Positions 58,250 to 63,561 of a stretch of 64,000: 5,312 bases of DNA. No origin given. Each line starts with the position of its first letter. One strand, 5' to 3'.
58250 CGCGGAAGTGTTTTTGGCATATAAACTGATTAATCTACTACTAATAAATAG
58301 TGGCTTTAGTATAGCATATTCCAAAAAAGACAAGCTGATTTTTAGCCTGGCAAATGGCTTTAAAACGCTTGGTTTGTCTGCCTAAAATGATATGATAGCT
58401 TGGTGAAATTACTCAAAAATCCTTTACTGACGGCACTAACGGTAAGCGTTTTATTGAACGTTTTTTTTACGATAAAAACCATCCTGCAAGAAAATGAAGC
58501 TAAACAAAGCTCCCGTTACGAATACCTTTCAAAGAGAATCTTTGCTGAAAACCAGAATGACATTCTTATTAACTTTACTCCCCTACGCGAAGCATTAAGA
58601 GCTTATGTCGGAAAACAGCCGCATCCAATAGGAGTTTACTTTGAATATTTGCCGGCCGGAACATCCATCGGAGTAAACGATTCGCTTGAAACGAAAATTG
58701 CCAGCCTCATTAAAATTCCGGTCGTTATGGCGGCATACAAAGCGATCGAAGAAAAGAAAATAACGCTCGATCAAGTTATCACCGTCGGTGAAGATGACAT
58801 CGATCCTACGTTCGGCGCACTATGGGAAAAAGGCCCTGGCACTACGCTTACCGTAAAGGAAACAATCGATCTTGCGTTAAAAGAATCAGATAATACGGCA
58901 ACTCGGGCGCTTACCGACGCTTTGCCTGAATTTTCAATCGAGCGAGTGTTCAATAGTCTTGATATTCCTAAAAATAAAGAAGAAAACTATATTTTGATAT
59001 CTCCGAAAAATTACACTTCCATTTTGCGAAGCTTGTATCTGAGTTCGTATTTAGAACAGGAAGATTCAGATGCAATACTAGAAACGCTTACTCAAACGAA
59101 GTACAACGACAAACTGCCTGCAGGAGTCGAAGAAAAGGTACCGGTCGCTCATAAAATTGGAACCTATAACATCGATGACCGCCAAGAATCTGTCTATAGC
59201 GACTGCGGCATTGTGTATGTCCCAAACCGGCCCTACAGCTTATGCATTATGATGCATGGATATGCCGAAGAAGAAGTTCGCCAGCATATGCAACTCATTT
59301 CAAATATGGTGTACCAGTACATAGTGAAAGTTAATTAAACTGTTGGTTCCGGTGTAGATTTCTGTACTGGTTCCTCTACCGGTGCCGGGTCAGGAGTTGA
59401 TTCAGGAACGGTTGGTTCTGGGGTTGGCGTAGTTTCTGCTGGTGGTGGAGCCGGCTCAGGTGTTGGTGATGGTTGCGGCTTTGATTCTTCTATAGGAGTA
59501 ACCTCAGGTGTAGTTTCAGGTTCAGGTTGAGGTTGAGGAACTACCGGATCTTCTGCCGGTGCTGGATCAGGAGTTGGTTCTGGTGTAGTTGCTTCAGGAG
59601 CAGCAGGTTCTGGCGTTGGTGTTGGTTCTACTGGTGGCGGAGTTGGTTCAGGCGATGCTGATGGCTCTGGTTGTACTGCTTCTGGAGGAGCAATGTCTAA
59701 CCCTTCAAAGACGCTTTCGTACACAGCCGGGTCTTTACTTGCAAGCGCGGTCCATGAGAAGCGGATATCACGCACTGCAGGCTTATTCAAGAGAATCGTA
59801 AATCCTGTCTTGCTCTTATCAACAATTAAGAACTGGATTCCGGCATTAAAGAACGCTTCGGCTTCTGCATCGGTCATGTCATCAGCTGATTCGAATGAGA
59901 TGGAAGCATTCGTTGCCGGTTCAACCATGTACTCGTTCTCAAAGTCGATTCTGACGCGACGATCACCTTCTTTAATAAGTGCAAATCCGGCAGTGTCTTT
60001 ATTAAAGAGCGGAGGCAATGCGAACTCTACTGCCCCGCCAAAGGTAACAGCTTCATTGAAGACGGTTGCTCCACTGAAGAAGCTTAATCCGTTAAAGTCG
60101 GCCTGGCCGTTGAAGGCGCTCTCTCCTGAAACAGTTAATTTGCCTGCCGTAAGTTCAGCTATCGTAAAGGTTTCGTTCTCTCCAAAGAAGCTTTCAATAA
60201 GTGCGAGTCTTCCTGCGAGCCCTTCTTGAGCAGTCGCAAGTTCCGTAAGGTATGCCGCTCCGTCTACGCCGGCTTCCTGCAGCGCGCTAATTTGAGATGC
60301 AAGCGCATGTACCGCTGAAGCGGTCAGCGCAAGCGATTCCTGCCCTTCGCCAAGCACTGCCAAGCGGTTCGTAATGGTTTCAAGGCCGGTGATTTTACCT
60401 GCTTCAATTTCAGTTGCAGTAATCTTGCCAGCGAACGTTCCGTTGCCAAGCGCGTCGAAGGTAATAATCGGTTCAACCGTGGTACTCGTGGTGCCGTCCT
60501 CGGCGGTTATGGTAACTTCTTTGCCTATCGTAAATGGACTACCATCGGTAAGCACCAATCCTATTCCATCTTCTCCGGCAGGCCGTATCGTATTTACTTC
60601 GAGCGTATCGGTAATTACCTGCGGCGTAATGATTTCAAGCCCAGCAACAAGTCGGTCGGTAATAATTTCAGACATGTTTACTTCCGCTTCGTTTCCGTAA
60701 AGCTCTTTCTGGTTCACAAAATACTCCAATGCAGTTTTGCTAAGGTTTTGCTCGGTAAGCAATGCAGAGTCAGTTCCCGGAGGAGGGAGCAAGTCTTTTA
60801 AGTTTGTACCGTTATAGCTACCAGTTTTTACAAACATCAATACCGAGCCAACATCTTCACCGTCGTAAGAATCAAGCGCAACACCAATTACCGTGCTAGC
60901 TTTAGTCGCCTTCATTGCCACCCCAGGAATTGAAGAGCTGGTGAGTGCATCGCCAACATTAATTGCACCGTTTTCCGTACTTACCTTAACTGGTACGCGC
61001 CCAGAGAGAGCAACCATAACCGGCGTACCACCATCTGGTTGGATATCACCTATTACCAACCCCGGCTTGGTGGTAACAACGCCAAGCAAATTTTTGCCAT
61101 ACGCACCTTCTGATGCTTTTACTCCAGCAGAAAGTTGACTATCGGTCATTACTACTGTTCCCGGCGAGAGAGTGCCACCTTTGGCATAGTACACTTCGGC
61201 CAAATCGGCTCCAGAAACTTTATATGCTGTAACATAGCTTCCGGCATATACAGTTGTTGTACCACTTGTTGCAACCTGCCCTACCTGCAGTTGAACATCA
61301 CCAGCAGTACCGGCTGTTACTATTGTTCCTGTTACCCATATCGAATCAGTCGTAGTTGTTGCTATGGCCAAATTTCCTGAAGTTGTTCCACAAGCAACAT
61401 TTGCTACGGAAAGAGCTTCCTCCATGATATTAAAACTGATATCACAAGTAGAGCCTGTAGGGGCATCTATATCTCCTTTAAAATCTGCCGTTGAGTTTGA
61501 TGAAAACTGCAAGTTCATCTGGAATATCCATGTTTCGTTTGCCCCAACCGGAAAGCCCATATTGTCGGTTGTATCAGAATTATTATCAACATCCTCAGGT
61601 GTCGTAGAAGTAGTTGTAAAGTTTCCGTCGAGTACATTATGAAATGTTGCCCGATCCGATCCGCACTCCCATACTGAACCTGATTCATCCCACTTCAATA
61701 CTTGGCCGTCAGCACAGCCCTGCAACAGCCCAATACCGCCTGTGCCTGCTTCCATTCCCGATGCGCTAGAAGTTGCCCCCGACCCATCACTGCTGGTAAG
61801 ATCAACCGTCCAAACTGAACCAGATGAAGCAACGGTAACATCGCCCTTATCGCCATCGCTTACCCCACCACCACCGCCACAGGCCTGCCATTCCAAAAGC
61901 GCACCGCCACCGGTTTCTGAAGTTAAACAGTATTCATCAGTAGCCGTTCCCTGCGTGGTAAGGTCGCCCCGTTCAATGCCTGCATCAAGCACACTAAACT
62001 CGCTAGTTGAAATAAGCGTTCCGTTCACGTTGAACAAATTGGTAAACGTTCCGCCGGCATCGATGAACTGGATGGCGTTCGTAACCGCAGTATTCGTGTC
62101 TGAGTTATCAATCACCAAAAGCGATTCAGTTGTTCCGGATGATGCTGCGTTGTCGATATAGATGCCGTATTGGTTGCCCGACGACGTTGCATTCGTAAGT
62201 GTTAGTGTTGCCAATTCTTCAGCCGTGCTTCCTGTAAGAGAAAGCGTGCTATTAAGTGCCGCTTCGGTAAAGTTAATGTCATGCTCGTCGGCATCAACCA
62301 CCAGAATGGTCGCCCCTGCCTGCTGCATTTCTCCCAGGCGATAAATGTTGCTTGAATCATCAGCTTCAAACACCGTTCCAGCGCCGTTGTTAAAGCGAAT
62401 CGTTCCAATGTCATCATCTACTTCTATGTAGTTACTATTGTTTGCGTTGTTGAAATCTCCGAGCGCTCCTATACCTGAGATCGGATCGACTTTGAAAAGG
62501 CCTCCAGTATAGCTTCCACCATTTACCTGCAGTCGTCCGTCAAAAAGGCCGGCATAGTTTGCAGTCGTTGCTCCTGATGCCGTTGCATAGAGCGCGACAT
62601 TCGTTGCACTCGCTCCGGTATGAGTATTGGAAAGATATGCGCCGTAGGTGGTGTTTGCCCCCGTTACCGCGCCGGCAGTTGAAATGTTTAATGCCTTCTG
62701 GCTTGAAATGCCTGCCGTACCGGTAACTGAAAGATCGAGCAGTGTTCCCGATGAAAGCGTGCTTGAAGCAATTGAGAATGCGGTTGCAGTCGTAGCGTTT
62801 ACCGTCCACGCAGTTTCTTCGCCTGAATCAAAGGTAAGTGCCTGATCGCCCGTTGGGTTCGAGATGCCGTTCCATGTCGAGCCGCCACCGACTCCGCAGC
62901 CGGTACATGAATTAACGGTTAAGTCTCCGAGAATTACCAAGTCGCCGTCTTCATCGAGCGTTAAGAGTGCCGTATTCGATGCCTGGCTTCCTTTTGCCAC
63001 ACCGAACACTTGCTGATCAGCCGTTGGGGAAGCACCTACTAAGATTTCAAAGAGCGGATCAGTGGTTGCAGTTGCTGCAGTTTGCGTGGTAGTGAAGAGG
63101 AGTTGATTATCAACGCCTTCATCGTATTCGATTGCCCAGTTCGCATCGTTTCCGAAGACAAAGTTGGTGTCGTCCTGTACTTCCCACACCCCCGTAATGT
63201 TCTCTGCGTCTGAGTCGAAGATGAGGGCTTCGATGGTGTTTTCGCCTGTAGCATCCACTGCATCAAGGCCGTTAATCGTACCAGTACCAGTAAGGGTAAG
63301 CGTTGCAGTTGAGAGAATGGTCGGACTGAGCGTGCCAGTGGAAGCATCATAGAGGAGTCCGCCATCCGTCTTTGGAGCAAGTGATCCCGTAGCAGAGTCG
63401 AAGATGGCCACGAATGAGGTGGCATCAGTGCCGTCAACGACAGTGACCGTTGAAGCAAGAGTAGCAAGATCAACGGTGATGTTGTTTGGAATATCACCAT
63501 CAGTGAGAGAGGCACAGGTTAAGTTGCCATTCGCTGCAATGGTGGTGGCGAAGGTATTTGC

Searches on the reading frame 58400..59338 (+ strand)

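Call 39: search_protein_families(library=pfam, proteins=[window:58400-59338:+], max_evalue=0.1)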
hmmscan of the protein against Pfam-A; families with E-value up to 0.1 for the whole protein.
window:58400-59338:+ (312 aa): 3 families
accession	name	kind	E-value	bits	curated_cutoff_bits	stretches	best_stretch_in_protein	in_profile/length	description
PF13354.11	Beta-lactamase2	-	2.4e-44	151.7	22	1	78-285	1-214/214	Beta-lactamase enzyme family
PF00768.25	Peptidase_S11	-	2.5e-06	27.6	27.6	1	93-175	30-115/239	D-alanyl-D-alanine carboxypeptidase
PF00905.27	Transpeptidase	-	0.072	12.7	22.1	0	101-188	43-127/299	Penicillin binding protein transpeptidase domain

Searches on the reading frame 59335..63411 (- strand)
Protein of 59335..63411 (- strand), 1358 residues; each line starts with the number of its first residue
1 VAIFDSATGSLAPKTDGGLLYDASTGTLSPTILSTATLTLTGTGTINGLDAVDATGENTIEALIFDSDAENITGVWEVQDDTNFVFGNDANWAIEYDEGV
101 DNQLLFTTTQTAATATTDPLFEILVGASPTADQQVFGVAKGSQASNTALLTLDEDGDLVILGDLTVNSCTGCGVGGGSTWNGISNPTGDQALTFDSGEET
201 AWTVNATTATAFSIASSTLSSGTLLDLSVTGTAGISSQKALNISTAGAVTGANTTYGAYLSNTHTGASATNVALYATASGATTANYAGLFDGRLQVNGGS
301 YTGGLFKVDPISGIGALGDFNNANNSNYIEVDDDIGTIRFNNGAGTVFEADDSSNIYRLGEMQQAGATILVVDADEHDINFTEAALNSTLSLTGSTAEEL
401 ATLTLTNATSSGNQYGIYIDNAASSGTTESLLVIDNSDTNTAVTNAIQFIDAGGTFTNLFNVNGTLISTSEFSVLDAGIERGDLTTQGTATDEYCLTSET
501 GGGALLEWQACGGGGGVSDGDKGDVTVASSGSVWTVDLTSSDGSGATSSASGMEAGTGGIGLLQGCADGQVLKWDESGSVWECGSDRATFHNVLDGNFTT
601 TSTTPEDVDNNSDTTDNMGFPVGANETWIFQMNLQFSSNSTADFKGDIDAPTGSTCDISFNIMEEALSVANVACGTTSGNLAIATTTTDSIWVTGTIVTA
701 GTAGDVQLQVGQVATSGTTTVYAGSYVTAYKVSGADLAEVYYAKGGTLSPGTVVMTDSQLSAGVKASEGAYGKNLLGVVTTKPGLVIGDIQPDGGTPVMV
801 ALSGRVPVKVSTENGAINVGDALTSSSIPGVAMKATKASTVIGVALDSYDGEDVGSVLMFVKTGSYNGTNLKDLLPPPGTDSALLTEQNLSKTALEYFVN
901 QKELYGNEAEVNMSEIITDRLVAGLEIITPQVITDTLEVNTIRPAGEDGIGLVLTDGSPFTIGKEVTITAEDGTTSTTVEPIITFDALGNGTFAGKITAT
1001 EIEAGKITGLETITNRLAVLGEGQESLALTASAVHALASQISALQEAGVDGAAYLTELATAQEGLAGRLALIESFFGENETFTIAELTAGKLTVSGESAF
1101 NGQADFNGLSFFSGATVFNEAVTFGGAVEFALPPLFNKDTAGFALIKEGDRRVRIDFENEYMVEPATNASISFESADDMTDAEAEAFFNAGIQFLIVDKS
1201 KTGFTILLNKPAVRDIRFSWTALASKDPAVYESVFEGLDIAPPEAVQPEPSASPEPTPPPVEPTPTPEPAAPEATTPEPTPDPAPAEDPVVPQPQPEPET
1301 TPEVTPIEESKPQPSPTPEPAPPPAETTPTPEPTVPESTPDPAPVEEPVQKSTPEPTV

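Call 3: search_protein_families(library=pfam, proteins=[window:59335-63411:-], max_evalue=1)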
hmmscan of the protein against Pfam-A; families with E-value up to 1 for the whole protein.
window:59335-63411:- (1358 aa): 0 families

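Call 4: search_protein_families(library=ncbifam, proteins=[window:59335-63411:-], max_evalue=1)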
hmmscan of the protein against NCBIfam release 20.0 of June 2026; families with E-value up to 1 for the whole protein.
window:59335-63411:- (1358 aa): 0 families
